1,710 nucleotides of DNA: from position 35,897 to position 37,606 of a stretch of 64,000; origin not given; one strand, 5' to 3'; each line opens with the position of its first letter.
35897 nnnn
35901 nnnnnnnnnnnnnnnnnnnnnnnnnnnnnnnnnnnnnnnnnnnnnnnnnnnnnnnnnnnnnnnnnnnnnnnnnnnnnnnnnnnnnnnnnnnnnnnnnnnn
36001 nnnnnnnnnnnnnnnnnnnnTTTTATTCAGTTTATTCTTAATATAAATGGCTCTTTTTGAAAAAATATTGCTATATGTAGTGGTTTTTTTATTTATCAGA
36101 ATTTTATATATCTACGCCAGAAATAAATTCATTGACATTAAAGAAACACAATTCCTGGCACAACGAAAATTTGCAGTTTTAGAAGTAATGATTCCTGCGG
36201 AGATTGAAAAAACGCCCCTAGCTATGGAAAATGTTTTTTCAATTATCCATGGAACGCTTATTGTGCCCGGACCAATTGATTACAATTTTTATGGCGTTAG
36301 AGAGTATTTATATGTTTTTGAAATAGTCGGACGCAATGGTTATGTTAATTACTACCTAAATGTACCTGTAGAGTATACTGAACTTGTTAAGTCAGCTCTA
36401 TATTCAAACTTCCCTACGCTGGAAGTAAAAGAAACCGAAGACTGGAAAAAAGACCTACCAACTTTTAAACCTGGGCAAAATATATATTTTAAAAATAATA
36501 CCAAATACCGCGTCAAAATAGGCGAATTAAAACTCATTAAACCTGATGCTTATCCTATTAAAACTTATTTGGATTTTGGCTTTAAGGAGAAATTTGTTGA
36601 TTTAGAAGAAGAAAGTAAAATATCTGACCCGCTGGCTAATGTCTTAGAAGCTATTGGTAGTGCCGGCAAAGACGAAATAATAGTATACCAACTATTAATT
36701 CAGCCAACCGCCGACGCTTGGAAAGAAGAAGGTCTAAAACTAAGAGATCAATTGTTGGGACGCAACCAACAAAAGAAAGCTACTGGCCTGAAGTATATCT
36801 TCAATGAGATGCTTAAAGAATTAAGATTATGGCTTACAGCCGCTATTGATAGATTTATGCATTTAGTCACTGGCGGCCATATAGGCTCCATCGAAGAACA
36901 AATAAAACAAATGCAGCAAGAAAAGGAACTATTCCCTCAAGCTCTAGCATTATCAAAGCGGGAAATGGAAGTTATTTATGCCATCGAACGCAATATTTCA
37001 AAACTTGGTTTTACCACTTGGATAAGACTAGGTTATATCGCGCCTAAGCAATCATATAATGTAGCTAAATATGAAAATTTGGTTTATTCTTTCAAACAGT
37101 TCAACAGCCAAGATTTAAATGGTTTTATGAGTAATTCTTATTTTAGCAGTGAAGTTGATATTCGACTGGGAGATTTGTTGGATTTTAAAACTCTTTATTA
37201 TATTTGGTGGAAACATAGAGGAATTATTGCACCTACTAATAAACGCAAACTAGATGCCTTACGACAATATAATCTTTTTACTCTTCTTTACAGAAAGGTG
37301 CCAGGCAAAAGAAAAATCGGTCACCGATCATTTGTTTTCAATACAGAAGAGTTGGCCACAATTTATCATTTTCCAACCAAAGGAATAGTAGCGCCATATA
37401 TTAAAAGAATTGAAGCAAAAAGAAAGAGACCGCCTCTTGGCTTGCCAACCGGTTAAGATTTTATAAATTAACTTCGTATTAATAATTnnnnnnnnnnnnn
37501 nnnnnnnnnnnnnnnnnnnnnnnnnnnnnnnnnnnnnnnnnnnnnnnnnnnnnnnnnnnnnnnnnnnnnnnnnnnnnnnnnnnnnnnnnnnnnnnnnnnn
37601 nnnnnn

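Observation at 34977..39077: Sigma-r4 DNA-binding protein, single-pass membrane protein and HerA/FtsK-like ATPase with zinc ribbon: an uncharacterised three-gene module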

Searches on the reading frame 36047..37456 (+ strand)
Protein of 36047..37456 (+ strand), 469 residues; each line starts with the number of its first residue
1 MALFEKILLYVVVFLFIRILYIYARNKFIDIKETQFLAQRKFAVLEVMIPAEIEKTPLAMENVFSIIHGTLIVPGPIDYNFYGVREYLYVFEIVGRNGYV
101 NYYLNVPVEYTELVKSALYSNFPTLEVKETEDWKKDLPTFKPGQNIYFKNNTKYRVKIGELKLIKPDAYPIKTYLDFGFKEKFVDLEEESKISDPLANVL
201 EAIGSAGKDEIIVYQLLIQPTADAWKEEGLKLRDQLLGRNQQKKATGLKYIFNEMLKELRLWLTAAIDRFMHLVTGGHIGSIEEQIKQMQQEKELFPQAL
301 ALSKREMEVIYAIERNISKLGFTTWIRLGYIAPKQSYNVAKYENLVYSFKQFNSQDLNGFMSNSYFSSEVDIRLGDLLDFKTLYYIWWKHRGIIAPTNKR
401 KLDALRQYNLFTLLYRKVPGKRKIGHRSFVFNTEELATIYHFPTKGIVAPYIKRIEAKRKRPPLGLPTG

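Call 3: search_protein_families(library=pfam, proteins=[window:36047-37456:+], max_evalue=0.1)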
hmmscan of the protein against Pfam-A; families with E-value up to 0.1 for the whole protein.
window:36047-37456:+ (469 aa): 0 families

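Call 4: search_protein_families(library=ncbifam, proteins=[window:36047-37456:+], max_evalue=0.1)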
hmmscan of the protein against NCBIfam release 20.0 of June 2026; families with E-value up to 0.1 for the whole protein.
window:36047-37456:+ (469 aa): 0 families

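Call 7: find_homologous_proteins(query=window:36047-37456:+)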
Query window:36047-37456:+ (469 aa): 188 proteins with E <= 0.001 among 6187 candidates; the best 120 are listed.
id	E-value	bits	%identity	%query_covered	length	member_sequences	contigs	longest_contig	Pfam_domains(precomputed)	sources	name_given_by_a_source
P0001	0.0e+0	1053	100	100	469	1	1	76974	PF26449.1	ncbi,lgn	-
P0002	1.3e-259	880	81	100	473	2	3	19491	PF26449.1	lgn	-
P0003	1.5e-243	827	76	100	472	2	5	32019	PF26449.1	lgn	-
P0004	2.7e-182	625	58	100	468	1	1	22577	PF26449.1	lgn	-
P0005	1.1e-59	221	34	96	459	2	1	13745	PF26449.1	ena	-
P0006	1.3e-59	221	34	93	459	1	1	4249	PF26449.1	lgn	-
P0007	1.8e-58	217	34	99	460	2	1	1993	PF26449.1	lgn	-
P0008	1.9e-58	217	32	99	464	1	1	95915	PF26449.1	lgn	-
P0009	3.6e-58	216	33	96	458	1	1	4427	PF26449.1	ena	-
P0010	7.2e-58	215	34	94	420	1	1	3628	PF26449.1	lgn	-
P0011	9.7e-58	215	33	100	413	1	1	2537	PF26449.1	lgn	-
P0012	5.0e-57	212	34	92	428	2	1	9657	PF26449.1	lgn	-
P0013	8.1e-57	212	34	98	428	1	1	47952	PF26449.1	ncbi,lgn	-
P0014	1.7e-56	210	34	92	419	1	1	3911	PF26449.1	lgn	-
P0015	2.7e-56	210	33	93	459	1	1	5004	PF26449.1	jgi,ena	-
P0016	3.0e-56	210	33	99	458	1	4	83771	PF26449.1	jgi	-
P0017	4.0e-56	209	34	98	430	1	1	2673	PF26449.1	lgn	-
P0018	8.4e-56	208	33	96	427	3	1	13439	PF26449.1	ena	-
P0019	4.1e-55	206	34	93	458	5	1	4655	PF26449.1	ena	-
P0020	5.6e-55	205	34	92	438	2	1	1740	PF26449.1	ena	-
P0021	6.1e-55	205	36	97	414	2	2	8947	PF26449.1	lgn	-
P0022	8.7e-55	205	34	96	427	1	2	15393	PF26449.1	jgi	-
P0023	9.1e-55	205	35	98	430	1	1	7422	PF26449.1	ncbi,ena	-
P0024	1.6e-54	204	32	98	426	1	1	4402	PF26449.1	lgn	-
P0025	2.4e-54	203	34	96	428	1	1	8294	PF26449.1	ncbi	-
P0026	3.7e-54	203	33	96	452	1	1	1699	PF26449.1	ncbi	-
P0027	8.2e-54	202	32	99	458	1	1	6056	PF26449.1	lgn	-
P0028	1.4e-53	201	35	99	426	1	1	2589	PF26449.1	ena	-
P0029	3.9e-52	196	33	99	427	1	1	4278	PF26449.1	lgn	-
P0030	8.1e-52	195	33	98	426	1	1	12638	PF26449.1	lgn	-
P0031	2.4e-51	194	33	92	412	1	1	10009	PF26449.1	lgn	-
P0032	8.0e-51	192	34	98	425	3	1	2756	PF26449.1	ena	-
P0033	2.7e-50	190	32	98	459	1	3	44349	PF26449.1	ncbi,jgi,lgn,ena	-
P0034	8.9e-50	188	32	96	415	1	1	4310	PF26449.1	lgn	-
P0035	1.6e-49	187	32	96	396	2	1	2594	PF26449.1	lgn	-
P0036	7.0e-49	185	32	98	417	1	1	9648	PF26449.1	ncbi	-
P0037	7.4e-49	185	33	97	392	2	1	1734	PF26449.1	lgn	-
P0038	9.0e-49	185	33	98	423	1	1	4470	PF26449.1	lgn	-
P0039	3.6e-48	183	31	96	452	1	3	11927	PF26449.1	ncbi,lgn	-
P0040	5.9e-48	182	31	99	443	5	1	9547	PF26449.1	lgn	-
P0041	1.2e-47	181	32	93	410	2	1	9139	PF26449.1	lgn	-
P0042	1.5e-47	181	31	98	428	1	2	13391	PF26449.1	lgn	-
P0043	1.7e-47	181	31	99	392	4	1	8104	PF26449.1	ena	-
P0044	3.0e-47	180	32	99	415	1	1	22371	PF26449.1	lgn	-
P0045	4.2e-47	179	31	99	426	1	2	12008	PF26449.1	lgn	-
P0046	6.3e-47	179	31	98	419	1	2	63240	PF26449.1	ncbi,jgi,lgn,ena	-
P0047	4.0e-46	176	31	93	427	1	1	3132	PF26449.1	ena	-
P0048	5.6e-46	176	33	100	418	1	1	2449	PF26449.1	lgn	-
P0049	1.7e-45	174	31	100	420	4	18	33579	PF26449.1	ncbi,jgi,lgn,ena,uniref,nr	ncbi:MAG: hypothetical protein A3A04_02480 [Candidatus Harrisonbacteria bacterium RIFCSPLOWO2_01_FUL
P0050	1.8e-45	174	32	92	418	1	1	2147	PF26449.1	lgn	-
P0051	3.2e-45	173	32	92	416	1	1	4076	PF26449.1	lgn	-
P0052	4.2e-45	173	31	92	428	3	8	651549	PF26449.1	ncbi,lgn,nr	ncbi:MAG: hypothetical protein HYW15_01995 [Candidatus Giovannonibacteria bacterium]|nr:MAG: hypothe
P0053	4.7e-44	169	32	91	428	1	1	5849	PF26449.1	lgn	-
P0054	5.2e-44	169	32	92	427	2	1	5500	PF26449.1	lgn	-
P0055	1.8e-43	168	31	99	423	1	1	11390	PF26449.1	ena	-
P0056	2.9e-43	167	31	93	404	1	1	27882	PF26449.1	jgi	jgi:hypothetical protein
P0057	4.8e-43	166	30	90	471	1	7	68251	PF26449.1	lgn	-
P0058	8.4e-43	165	31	92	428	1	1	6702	PF26449.1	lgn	-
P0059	1.0e-42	165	29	91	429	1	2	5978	PF26449.1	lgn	-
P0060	1.1e-42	165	29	91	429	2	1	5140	PF26449.1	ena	-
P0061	1.2e-42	165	31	91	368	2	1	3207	PF26449.1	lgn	-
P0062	3.3e-42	163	32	91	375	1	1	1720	PF26449.1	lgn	-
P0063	3.7e-42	163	30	94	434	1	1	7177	PF26449.1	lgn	-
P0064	4.3e-42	163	32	97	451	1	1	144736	PF26449.1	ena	-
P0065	1.6e-41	161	30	97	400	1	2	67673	PF26449.1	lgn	-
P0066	1.6e-41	161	28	98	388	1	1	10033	PF26449.1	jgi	-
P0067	1.8e-41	161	31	98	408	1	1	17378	PF26449.1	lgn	-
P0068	2.8e-41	160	30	98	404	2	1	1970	PF26449.1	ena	-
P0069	5.2e-41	159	33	87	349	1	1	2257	PF26449.1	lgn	-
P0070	7.2e-41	159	28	98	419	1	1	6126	PF26449.1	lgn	-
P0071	7.2e-41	159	28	98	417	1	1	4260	PF26449.1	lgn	-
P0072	7.6e-41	159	30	93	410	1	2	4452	PF26449.1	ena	-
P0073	2.4e-40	157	30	97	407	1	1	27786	PF26449.1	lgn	-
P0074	2.4e-40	157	29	99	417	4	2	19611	PF26449.1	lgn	-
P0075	4.5e-40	156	30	96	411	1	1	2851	PF26449.1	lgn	-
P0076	8.2e-40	155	31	96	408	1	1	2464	PF26449.1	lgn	-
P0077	1.1e-39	155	30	97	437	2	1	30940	PF26449.1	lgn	-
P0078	1.3e-39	155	31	93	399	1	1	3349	PF26449.1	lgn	-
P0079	1.4e-39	155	30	99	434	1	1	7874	PF26449.1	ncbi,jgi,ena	-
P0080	1.8e-39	154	31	96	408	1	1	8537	PF26449.1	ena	-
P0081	2.6e-39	154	30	98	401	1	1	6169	PF26449.1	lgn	-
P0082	5.9e-39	153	31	91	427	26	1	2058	PF26449.1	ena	-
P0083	6.2e-39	153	31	99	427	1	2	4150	PF26449.1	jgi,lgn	jgi:hypothetical protein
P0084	1.0e-38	152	30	98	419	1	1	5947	PF26449.1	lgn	-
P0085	1.2e-38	152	29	98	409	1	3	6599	PF26449.1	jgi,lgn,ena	-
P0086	1.5e-38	151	29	97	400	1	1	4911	PF26449.1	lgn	-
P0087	3.2e-38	150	31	98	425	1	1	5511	PF26449.1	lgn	-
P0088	4.0e-38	150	30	99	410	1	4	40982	PF26449.1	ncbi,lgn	-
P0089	9.4e-38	149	29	100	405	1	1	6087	PF26449.1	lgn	-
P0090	2.5e-37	147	32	96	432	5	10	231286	PF26449.1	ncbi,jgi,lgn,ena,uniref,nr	ncbi:MAG: hypothetical protein UW50_C0002G0012 [Candidatus Wolfebacteria bacterium GW2011_GWA1_44_24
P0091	3.0e-37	147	29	98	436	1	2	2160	PF26449.1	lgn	-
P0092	3.2e-37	147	29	98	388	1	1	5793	PF26449.1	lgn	-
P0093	9.1e-37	145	31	93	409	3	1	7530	PF26449.1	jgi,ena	-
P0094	1.1e-36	145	32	93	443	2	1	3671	PF26449.1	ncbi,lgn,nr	ncbi:MAG: hypothetical protein HYY92_00320 [Parcubacteria group bacterium]|nr:hypothetical protein [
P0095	1.3e-36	145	30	93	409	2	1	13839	PF26449.1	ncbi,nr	ncbi:MAG: hypothetical protein BMS9Abin13_430 [Patescibacteria group bacterium]|nr:MAG: hypothetical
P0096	1.8e-36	144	29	100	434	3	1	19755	PF26449.1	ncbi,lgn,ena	-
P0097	1.9e-36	144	28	98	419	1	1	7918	PF26449.1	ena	-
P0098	2.0e-36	144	29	98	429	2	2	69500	PF26449.1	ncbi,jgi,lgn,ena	-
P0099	2.5e-36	144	29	99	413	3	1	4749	PF26449.1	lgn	-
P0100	6.2e-36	143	30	98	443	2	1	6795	PF26449.1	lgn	-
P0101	1.6e-35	141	30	92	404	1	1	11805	PF26449.1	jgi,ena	-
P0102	1.8e-35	141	30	91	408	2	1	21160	PF26449.1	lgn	-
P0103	2.0e-35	141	31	92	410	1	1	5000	PF26449.1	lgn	-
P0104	3.1e-35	140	28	99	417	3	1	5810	PF26449.1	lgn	-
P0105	3.2e-35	140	30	100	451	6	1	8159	PF26449.1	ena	-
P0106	4.6e-35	140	28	98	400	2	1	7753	PF26449.1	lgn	-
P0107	4.6e-35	140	30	92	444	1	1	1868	PF26449.1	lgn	-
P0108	5.7e-35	139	30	91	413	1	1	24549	PF26449.1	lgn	-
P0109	6.4e-35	139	25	98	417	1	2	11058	PF26449.1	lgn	-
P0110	8.6e-35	139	30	93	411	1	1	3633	PF26449.1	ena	-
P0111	1.1e-34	139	29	100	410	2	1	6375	PF26449.1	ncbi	-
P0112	1.2e-34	138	27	93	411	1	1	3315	PF26449.1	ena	-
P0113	1.7e-34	138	28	93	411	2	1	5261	PF26449.1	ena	-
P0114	2.3e-34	138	31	98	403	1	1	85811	PF26449.1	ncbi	ncbi:MAG: hypothetical protein ABI430_01915 [Candidatus Taylorbacteria bacterium]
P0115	2.3e-34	137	30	93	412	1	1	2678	PF26449.1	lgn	-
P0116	6.7e-34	136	28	98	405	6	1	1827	PF26449.1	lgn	-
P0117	1.0e-33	135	29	95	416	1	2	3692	PF26449.1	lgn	-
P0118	1.1e-33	135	28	95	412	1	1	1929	PF26449.1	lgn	-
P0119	1.4e-33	135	29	95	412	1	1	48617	PF26449.1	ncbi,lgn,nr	ncbi:MAG: hypothetical protein HZB11_03420 [Candidatus Yonathbacteria bacterium]|nr:hypothetical pro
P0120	4.9e-33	133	29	92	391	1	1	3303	PF26449.1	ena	-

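Call 9: find_encoding_contigs(protein=P0001, flank=10000, max_places=3)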
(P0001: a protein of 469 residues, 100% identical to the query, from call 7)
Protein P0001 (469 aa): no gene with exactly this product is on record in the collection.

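Call 10: find_encoding_contigs(protein=P0052, flank=8000, max_places=3)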
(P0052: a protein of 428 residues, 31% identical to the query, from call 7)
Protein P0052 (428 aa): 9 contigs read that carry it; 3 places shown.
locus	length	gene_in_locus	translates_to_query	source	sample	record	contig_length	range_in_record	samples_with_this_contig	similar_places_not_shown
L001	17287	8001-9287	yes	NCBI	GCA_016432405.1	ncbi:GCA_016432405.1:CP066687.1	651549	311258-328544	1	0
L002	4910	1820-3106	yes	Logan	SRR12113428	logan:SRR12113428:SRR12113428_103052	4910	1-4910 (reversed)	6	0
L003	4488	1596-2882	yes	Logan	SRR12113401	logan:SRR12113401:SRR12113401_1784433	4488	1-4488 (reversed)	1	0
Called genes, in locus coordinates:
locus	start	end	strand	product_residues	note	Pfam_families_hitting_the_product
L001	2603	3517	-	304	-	PF01520:Amidase_3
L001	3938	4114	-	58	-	-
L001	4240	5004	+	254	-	-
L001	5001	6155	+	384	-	PF01098:FTSW_RODA_SPOVE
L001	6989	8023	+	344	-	PF04545:Sigma70_r4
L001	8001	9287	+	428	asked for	PF26449:DUF8128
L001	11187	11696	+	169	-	PF18931:DUF5680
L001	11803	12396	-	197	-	PF08207:EFP_N, PF09285:Elong-fact-P_C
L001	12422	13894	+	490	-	PF02934:GatB_N, PF02637:GatB_Yqey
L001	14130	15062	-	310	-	PF01745:IPT (weak), PF01715:IPPT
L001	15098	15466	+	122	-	-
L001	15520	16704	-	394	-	PF00587:tRNA-synt_2b, PF03129:HGTP_anticodon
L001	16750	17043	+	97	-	-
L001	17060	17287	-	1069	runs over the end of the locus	PF02811:PHP, PF07733:DNA_pol3_alpha, PF17657:DNA_pol3_finger, PF14579:HHH_6, PF01336:tRNA_anti-codon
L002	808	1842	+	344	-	PF04545:Sigma70_r4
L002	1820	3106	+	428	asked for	PF26449:DUF8128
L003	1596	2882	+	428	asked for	PF26449:DUF8128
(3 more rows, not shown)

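Call 18: find_related_loci(query=A1, collection=genome_contigs, flank=10000)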
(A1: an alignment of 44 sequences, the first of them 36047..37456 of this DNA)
Query A1 (469 aa) in genome_contigs; peptide patterns used: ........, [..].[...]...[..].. (x = any residue, [..] = any of these).
600 stretches matched a pattern (row limit reached: there are more); 592 encode a relative of the query (tblastn E <= 1e-3); the best 80 are kept; 80 distinct loci.
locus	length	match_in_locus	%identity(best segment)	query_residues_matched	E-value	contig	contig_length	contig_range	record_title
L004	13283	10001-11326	34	11-467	2e-76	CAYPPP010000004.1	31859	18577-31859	MAG TPA_asm: uncultured Candidatus Saccharibacteria bacterium isolate SRP191223_co1_67 genome assembly, contig: NODE_107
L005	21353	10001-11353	35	8-467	3e-76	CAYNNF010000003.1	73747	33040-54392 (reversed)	MAG TPA_asm: uncultured Candidatus Saccharibacteria bacterium isolate SRP178699_co1_596 genome assembly, contig: NODE_25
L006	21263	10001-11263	35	20-467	3e-69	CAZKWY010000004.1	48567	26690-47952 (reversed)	MAG TPA_asm: uncultured Candidatus Saccharibacteria bacterium isolate SRP141376_co4_69 genome assembly, contig: NODE_129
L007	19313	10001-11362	34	1-467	3e-64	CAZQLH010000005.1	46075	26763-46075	MAG TPA_asm: uncultured Candidatus Saccharibacteria bacterium isolate SRP077602_co6_254 genome assembly, contig: NODE_12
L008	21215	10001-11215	34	11-468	1e-63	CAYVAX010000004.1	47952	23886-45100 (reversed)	MAG TPA_asm: uncultured Candidatus Saccharibacteria bacterium isolate binchicken_co17_257 genome assembly, contig: NODE_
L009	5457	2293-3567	33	20-468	3e-63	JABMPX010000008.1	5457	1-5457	MAG: Parcubacteria group bacterium isolate bin.79 k141_2151411, whole genome shotgun sequence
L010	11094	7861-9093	33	5-469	1e-61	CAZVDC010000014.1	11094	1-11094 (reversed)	MAG TPA_asm: uncultured Candidatus Saccharibacteria bacterium isolate binchicken_co6_236 genome assembly, contig: NODE_7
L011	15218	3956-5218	33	19-469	3e-61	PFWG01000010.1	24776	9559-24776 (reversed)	MAG: Candidatus Portnoybacteria bacterium CG_4_9_14_3_um_filter_43_11 CG_4_9_14_3_um_filter_150_scaffold_1488_c, whole g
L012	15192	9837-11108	32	19-469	3e-61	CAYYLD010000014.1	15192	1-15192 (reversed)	MAG TPA_asm: uncultured Candidatus Saccharibacteria bacterium isolate binchicken_co89_41 genome assembly, contig: NODE_7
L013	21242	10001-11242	31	10-469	5e-61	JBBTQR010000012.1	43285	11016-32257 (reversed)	MAG: Patescibacteria group bacterium isolate H41-bin256_1 H41_bin256_1_000000000012, whole genome shotgun sequence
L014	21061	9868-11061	32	19-468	8e-60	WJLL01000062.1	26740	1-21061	MAG: Candidatus Portnoybacteria bacterium isolate Bin_561 k141_4833665, whole genome shotgun sequence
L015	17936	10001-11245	32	10-469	2e-59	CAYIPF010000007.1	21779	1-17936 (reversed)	MAG TPA_asm: uncultured Candidatus Saccharibacteria bacterium isolate ERP119705_co25_9 genome assembly, contig: NODE_137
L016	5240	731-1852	33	33-468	7e-59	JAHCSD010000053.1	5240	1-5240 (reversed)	MAG: Patescibacteria group bacterium isolate Bin_050 NODE_99_length_5240_cov_22.274647, whole genome shotgun sequence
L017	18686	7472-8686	33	14-467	1e-58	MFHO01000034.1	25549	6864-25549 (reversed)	MAG: Candidatus Giovannonibacteria bacterium RIFCSPHIGHO2_02_FULL_45_13 rifcsphigho2_02_scaffold_7989, whole genome shot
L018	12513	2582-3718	32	36-467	9e-58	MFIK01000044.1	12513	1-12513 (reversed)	MAG: Candidatus Giovannonibacteria bacterium RIFCSPLOWO2_02_FULL_43_54 rifcsplowo2_02_scaffold_7725, whole genome shotgu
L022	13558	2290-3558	32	19-469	6e-57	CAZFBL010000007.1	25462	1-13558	MAG TPA_asm: uncultured Candidatus Saccharibacteria bacterium isolate binchicken_co228_74 genome assembly, contig: NODE_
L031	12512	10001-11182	33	11-468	1e-54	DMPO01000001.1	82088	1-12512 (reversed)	MAG TPA_asm: Candidatus Azambacteria bacterium isolate UBA12106 contig_7978, whole genome shotgun sequence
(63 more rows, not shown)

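Call 25: predict_structure(alignment_id=A1)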
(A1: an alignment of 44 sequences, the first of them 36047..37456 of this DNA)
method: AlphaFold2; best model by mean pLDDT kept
length: 469 residues; sequences in the alignment: 44
mean_pLDDT: 77.5   pTM: 0.75
mean pLDDT of the five models: 77.5, 77.3, 75.8, 75.3, 75.0
residues with pLDDT >= 90: 188; 70-90: 135; 50-70: 91; < 50: 55
segments of 3 or more residues with pLDDT < 50: 243-246, 368-383, 391-402, 412-425
pLDDT, mean of each block of 10 residues (from residue 1): 89 92 83 78 92 82 96 83 85 93 94 96 93 86 82 88 91 87 58 85 93 93 90 84 53 71 74 61 57 59 89 93 92 94 94 94 63 44 48 38 50 41 58 96 67 57 55
secondary structure, 60 per line:
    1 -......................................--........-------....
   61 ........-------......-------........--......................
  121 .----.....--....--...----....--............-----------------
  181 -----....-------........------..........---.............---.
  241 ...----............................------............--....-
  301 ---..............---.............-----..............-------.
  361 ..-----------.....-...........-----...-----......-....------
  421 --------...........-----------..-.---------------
elements in order: H2-39 E42-49 H57-68 H76-81 E89-96 E99-107 H108-121 E126-130 H133-136 E139-141 E146-149 E152-163 H186-189 H197-204 E211-220 H224-236 H240-243 H248-275 H282-293 H296-299 H304-317 E321-333 H339-352 E360-362 H374-378 H380-390 H404-409 H411-414 E429-432 H433-439

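Call 49: search_protein_representatives(alignment_id=A1)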
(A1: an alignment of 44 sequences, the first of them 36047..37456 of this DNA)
Query: 44 sequences, 428 profile positions. Proteins with E-value up to 0.001 (for the whole library): 3871; up to 1e-10: 2609; up to 1e-30: 1272. The best 150 are listed.
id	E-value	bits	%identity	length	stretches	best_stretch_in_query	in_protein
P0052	2.7e-161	553.7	-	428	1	9-427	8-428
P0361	5.2e-155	533.0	-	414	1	10-427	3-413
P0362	1.9e-153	527.9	-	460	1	7-427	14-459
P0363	9.9e-151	518.9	-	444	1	8-427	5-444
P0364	4.8e-148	510.0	-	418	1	12-427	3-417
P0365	5.2e-148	509.9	-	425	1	14-427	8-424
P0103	7.7e-148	509.4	-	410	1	8-427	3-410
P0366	1.8e-147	508.2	-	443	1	14-427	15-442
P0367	2.2e-147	507.9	-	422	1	10-427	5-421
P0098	2.3e-147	507.8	-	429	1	7-427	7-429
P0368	1.6e-146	505.0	-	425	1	1-427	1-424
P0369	2.2e-146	504.6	-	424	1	5-427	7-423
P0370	6.9e-145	499.6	-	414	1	9-427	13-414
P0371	7.3e-145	499.6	-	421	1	10-427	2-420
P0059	1.8e-143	495.0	-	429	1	10-427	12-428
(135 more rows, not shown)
